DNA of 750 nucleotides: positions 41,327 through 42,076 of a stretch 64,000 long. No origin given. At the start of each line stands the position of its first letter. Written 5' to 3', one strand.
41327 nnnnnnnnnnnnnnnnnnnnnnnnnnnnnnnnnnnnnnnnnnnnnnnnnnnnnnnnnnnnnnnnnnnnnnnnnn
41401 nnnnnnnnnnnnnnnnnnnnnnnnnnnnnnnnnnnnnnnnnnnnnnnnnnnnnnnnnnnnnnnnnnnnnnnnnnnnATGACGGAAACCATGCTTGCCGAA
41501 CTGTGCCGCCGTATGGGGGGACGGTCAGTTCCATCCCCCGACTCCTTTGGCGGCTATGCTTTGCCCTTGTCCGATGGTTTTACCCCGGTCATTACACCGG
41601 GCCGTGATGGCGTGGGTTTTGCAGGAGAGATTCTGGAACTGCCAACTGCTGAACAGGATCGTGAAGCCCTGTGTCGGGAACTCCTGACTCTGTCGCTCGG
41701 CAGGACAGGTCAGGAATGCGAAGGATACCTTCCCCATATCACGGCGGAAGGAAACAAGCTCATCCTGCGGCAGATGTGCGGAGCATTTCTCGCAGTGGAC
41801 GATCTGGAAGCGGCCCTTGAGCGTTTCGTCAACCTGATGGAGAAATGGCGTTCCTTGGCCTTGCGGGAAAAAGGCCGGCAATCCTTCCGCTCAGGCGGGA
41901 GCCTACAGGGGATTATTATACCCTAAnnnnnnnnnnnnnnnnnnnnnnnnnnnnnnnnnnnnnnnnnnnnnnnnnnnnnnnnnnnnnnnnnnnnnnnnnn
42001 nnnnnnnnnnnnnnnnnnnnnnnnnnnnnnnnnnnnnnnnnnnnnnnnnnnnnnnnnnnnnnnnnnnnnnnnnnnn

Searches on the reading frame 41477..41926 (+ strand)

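Call 9: search_protein_families(library=pfam, proteins=[window:41477-41926:+], max_evalue=0.001)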
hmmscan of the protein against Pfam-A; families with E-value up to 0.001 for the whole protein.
window:41477-41926:+ (149 aa): 1 family
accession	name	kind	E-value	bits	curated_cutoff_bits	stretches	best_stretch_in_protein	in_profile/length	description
PF05932.18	CesT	-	0.0005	20.6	22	1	5-125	2-119/119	Tir chaperone protein (CesT) family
